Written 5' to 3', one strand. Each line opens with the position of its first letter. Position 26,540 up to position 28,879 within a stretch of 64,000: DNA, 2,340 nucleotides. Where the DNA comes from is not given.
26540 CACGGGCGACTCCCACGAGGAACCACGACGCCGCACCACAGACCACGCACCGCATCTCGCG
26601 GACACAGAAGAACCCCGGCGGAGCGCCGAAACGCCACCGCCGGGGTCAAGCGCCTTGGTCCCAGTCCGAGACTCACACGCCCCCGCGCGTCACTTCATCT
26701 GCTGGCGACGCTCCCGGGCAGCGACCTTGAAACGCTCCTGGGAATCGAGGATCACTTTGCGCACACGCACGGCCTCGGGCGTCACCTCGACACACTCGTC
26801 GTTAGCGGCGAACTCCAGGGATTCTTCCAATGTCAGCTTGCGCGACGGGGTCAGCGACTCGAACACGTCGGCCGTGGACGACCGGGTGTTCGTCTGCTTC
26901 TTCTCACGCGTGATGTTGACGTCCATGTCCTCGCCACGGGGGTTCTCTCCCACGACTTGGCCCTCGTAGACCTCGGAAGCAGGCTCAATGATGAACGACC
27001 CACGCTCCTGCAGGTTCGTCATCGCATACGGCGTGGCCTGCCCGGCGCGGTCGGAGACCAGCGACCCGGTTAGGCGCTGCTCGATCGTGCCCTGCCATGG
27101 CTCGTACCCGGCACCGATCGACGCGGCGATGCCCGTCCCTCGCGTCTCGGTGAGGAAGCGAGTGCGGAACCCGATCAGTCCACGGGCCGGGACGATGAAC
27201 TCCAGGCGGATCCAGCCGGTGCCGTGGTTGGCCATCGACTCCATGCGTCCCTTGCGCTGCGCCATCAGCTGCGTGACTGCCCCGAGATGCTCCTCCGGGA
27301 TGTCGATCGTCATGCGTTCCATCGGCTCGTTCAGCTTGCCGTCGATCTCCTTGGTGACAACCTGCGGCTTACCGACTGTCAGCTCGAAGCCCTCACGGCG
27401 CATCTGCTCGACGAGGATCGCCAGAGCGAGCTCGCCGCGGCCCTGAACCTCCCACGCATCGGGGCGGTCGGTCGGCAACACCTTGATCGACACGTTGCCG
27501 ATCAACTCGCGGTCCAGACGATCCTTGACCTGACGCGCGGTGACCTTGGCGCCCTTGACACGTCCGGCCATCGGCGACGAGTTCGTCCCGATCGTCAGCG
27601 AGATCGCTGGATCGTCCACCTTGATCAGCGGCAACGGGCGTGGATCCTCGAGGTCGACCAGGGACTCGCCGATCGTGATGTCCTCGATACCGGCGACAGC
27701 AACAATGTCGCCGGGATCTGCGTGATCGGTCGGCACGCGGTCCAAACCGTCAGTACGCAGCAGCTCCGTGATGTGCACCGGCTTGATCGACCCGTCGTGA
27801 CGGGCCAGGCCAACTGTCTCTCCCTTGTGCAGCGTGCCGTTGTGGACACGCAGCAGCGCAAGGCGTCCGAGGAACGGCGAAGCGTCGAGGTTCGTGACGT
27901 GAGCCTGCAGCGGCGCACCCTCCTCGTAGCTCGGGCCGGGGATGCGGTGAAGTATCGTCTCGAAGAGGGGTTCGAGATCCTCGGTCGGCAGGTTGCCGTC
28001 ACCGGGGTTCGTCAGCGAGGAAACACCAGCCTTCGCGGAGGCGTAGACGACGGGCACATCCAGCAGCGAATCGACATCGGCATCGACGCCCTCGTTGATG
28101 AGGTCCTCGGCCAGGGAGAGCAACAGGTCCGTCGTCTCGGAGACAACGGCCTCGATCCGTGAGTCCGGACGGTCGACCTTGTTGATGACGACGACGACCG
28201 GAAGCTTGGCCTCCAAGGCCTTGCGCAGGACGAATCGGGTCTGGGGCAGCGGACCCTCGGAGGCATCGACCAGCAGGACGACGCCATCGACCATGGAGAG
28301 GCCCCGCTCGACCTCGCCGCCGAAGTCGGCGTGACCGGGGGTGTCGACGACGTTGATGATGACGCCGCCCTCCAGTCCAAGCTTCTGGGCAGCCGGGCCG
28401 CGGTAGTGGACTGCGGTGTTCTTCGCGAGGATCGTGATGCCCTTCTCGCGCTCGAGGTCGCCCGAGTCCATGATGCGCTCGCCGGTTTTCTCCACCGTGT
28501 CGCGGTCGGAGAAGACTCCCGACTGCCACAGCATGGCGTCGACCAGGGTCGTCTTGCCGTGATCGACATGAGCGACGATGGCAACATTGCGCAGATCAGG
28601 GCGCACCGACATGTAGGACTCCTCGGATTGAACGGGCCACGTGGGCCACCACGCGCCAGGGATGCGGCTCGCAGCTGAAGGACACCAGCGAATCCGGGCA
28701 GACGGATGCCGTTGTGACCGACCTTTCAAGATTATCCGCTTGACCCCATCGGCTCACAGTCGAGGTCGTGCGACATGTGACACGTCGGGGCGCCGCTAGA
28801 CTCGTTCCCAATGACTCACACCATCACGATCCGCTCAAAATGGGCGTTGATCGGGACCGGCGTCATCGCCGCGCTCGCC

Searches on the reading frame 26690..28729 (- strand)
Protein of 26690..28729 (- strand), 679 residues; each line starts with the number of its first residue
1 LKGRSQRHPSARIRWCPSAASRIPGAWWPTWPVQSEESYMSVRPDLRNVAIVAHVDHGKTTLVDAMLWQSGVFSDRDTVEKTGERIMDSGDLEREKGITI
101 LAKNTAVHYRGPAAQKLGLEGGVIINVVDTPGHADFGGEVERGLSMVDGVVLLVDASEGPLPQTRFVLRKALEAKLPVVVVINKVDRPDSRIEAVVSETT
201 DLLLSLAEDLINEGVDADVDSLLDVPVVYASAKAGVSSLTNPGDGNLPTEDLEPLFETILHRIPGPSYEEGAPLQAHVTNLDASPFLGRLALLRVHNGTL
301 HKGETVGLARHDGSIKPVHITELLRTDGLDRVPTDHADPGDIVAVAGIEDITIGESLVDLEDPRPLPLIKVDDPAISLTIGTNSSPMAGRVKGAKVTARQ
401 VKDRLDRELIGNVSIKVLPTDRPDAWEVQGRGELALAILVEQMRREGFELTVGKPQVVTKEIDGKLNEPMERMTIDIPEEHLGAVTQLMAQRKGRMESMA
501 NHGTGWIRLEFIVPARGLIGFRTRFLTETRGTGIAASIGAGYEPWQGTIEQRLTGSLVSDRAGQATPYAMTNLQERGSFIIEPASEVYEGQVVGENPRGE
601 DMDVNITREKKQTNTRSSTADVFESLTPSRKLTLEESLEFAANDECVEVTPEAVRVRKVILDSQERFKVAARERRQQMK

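Call 64: search_protein_families(library=pfam, proteins=[window:26690-28729:-], max_evalue=0.00001)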
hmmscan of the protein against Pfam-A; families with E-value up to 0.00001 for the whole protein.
window:26690-28729:- (679 aa): 5 families
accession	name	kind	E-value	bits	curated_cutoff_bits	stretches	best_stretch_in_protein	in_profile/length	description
PF00009.33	GTP_EFTU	-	1.7e-51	174.9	26.5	1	46-261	3-184/188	Elongation factor Tu GTP binding domain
PF21018.2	BipA_C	-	2.3e-41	140.4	23.8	1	554-662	1-109/110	TypA/BipA C-terminal domain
PF00679.30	EFG_C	-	1.5e-22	79.8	27.9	1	466-552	2-88/89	Elongation factor G C-terminus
PF03144.31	GTP_EFTU_D2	-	3.6e-10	40.6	30.3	1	288-357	1-72/73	Elongation factor Tu domain 2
PF22042.2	EF-G_D2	-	1e-09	38.8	27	1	275-358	3-82/84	Elongation factor G domain 2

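Call 65: find_homologous_proteins(query=window:26690-28600:-, max_evalue=1e-100)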
Query window:26690-28600:- (636 aa): 8000 proteins with E <= 1e-100 among 8000 candidates; the best 120 are listed.
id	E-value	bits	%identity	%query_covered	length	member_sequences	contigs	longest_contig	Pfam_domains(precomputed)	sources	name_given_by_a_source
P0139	0.0e+0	1396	100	100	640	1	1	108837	PF21018.3,PF00679.31,PF00009.34,PF03144.32,PF22042.3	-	-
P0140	0.0e+0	1304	92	100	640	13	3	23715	PF21018.3,PF00679.31,PF00009.34,PF03144.32,PF22042.3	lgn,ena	-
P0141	0.0e+0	1297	92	100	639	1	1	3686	PF21018.3,PF00679.31,PF00009.34,PF03144.32,PF22042.3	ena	-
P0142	0.0e+0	1296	92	100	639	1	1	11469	PF21018.3,PF00679.31,PF00009.34,PF03144.32,PF22042.3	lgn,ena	-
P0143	0.0e+0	1295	92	100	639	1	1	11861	PF21018.3,PF00679.31,PF00009.34,PF03144.32,PF22042.3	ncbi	-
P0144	0.0e+0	1295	92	100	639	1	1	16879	PF21018.3,PF00679.31,PF00009.34,PF03144.32,PF22042.3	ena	-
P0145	0.0e+0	1294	92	100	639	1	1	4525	PF21018.3,PF00679.31,PF00009.34,PF03144.32,PF22042.3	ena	-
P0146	0.0e+0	1292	91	100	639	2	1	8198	PF21018.3,PF00679.31,PF00009.34,PF03144.32,PF22042.3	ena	-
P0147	0.0e+0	1292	92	100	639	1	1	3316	PF21018.3,PF00679.31,PF00009.34,PF03144.32,PF22042.3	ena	-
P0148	0.0e+0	1291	91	100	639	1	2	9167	PF21018.3,PF00679.31,PF00009.34,PF03144.32,PF22042.3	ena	-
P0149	0.0e+0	1288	91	100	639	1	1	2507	PF21018.3,PF00679.31,PF00009.34,PF03144.32,PF22042.3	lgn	-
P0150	0.0e+0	1283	91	100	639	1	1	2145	PF21018.3,PF00679.31,PF00009.34,PF03144.32,PF22042.3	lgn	-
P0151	0.0e+0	1278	91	100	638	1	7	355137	PF21018.3,PF00679.31,PF00009.34,PF03144.32,PF22042.3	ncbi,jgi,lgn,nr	ncbi:MAG: translational GTPase TypA [Actinomyces sp.]|jgi:GTP-binding protein|nr:translational GTPas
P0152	0.0e+0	1277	90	100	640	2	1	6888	PF21018.3,PF00679.31,PF00009.34,PF03144.32,PF22042.3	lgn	-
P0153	0.0e+0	1276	91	100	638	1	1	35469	PF21018.3,PF00679.31,PF00009.34,PF03144.32,PF22042.3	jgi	jgi:GTP-binding protein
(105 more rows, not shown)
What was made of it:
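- All three adjacent cases are in one family (call 65).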
